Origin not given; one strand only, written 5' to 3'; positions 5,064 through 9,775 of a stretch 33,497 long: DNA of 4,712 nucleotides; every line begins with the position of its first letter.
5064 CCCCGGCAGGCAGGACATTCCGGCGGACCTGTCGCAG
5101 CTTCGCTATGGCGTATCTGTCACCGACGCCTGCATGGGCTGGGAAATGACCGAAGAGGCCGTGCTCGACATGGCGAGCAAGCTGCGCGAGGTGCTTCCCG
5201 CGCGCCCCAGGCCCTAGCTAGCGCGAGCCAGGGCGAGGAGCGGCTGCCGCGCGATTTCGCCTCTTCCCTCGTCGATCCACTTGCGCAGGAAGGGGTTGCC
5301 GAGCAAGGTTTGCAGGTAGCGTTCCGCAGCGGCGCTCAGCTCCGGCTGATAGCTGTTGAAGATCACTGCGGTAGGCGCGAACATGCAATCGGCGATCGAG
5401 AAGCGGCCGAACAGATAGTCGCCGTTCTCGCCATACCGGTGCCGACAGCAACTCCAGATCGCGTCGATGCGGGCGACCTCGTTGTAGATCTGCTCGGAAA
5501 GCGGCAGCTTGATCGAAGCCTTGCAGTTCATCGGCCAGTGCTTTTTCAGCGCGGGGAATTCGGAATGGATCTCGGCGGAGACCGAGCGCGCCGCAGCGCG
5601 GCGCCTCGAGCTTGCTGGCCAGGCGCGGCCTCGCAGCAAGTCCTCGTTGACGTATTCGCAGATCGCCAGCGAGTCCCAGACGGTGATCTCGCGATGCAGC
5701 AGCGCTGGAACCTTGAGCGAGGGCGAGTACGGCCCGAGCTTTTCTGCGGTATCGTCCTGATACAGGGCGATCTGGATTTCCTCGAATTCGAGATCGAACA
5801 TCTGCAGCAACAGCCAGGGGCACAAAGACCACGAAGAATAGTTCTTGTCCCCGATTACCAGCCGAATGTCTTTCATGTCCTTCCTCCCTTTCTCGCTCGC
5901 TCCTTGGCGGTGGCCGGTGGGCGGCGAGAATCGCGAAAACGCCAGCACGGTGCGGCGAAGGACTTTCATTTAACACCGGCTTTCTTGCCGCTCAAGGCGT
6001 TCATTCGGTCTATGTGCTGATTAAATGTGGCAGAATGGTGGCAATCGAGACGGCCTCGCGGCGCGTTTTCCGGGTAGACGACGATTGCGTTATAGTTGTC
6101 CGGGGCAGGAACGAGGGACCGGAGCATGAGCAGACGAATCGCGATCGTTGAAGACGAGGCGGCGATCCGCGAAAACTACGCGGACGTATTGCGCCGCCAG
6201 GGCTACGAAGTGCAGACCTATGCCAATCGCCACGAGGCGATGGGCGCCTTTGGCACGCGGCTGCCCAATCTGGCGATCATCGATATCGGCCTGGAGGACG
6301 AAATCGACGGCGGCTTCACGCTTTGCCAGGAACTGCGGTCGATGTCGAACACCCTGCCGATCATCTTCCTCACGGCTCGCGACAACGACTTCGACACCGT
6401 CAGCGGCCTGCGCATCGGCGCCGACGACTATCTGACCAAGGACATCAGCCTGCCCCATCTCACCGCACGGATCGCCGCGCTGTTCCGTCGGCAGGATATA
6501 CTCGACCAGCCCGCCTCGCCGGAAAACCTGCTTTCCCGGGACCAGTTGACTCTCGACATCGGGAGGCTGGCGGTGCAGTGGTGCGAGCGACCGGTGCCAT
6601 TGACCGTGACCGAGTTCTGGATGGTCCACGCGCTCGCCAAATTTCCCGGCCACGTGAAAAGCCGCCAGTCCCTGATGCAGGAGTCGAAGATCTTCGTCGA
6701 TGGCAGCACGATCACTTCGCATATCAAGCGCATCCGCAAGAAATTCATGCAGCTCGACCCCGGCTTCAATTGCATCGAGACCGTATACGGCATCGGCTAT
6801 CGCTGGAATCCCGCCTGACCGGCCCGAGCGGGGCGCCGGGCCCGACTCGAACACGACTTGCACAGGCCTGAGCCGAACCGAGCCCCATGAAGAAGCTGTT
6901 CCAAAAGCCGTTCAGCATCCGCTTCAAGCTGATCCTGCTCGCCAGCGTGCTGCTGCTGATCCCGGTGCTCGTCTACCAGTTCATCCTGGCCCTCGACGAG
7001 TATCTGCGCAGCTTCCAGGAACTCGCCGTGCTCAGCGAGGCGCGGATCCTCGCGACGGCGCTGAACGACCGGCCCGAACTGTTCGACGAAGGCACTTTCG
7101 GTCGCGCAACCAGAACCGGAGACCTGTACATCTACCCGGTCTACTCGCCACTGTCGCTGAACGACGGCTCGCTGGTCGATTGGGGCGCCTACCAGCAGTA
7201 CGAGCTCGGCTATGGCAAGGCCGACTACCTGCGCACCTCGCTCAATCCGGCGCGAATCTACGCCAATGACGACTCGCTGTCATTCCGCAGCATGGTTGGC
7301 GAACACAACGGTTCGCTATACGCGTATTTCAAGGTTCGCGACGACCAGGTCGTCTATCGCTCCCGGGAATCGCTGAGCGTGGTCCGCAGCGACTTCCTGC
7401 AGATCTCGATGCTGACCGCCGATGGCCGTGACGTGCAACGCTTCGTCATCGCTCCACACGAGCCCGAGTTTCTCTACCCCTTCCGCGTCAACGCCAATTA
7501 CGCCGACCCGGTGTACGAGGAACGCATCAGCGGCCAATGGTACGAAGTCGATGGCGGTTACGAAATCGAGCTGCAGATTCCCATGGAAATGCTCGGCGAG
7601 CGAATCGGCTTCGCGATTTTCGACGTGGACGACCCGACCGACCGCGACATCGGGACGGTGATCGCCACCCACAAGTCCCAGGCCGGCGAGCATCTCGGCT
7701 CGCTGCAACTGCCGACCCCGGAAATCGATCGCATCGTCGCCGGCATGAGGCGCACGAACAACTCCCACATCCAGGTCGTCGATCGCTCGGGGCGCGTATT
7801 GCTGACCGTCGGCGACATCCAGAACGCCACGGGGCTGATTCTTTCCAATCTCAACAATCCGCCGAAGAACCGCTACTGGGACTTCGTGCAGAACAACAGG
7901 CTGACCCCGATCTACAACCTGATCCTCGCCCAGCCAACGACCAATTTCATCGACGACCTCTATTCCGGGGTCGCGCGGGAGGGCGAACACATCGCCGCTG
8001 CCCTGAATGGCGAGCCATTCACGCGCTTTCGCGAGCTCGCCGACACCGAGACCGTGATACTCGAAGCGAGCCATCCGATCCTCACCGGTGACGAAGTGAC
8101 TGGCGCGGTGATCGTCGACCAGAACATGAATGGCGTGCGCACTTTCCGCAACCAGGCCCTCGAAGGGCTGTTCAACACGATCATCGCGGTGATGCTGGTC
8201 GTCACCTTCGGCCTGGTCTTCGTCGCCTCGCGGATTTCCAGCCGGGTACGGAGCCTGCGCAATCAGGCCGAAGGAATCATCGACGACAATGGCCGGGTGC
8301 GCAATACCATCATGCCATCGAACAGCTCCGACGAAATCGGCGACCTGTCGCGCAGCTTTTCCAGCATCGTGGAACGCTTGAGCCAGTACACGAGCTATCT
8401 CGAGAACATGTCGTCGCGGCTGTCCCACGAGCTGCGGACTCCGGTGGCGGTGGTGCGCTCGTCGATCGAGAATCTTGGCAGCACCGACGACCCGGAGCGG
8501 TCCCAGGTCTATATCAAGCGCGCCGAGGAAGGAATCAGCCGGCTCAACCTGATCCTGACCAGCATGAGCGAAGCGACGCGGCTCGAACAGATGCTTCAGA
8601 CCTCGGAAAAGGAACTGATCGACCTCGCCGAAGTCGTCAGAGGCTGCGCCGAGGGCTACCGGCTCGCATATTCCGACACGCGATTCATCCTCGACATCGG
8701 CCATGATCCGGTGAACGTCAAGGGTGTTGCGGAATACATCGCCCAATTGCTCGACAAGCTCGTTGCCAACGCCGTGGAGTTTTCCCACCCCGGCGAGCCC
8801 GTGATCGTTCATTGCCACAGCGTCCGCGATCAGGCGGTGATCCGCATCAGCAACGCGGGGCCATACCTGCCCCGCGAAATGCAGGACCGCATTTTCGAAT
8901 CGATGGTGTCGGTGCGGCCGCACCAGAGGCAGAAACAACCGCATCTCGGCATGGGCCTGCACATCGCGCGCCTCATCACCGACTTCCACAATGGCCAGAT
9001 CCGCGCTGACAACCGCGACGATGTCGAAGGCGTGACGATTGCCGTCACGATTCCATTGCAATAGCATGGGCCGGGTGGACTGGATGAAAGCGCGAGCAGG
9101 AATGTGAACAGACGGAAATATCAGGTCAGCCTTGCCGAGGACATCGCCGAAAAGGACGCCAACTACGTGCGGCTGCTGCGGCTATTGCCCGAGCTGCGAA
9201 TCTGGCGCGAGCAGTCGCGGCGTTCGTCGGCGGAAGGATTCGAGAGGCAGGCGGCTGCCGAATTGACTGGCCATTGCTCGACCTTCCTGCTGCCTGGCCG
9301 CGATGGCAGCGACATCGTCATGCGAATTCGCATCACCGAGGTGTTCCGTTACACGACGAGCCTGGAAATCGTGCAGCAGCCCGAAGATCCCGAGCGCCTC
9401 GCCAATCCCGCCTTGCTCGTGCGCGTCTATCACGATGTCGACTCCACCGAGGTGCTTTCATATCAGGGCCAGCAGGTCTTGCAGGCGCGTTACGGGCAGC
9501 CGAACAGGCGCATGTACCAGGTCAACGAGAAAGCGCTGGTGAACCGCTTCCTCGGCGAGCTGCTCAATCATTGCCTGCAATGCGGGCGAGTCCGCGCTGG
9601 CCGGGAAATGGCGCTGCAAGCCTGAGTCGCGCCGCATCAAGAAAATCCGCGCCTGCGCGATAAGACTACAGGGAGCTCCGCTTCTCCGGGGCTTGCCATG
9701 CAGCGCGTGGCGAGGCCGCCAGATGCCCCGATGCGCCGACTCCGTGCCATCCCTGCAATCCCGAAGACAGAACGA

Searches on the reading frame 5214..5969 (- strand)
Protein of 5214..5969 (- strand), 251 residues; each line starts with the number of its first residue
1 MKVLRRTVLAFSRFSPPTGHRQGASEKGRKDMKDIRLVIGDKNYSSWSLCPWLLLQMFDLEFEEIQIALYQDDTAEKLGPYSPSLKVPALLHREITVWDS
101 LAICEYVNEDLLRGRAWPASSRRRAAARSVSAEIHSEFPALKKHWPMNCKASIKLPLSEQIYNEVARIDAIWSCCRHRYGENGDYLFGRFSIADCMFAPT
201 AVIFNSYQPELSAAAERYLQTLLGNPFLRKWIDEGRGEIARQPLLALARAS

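Call 6: search_protein_families(library=pfam, proteins=[window:5214-5969:-], max_evalue=0.001)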
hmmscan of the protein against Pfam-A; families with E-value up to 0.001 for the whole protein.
window:5214-5969:- (251 aa): 4 families
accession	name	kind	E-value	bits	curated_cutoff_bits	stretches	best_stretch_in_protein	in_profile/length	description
PF13409.12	GST_N_2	-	2e-09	38.3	25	1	44-109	1-69/70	Glutathione S-transferase, N-terminal domain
PF02798.26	GST_N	-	7.5e-09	36.2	20.9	1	45-108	11-75/76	Glutathione S-transferase, N-terminal domain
PF13410.11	GST_C_2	-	1.8e-06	28.4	24.9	1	165-233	8-68/69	Glutathione S-transferase, C-terminal domain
PF13417.12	GST_N_3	-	8.3e-05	23.3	22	1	45-109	7-69/75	Glutathione S-transferase, N-terminal domain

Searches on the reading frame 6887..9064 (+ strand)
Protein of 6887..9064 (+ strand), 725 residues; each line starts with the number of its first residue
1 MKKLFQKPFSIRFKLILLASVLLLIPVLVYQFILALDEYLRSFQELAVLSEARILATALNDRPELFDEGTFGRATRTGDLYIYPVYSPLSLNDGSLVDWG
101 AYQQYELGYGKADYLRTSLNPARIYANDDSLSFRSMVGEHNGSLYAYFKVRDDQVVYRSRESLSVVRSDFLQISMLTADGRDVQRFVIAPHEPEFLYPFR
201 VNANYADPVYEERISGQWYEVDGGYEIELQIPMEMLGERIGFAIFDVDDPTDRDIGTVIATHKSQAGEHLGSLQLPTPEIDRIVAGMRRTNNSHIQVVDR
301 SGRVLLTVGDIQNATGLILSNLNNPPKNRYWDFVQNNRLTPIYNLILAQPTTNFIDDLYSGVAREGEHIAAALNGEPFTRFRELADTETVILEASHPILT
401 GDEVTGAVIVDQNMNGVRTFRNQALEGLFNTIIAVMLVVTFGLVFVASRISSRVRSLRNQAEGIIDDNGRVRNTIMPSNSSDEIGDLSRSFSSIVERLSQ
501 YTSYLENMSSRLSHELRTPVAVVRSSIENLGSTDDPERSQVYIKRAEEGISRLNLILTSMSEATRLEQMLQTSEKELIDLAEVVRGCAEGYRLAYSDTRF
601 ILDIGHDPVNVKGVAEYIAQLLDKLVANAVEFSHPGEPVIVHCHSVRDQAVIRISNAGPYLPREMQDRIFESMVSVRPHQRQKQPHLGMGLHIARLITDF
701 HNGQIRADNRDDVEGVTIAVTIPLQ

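Call 6: search_protein_families(library=pfam, proteins=[window:6887-9064:+], max_evalue=0.001)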
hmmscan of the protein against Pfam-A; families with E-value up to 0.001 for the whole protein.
window:6887-9064:+ (725 aa): 2 families
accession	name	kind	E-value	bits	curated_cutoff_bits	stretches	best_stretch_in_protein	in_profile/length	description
PF02518.31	HATPase_c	-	4.5e-15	56.5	26.4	1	615-724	3-109/111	Histidine kinase-, DNA gyrase B-, and HSP90-like ATPase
PF00512.31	HisKA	-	4.7e-10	39.8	26.9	1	506-568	3-65/66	His Kinase A (phospho-acceptor) domain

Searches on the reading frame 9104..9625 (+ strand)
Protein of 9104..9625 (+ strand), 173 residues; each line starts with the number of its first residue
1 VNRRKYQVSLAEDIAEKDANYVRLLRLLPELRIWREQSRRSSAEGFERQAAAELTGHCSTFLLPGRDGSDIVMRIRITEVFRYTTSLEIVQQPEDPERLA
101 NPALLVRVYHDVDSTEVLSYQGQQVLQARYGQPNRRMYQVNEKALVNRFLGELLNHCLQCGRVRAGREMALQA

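Call 6: search_protein_families(library=pfam, proteins=[window:9104-9625:+], max_evalue=0.001)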
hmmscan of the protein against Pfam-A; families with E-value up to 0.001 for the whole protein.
window:9104-9625:+ (173 aa): 1 family
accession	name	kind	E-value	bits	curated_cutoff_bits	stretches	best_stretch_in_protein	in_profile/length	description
PF06853.17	DUF1249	-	1.1e-28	99.9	25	1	23-162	1-115/116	Protein of unknown function (DUF1249)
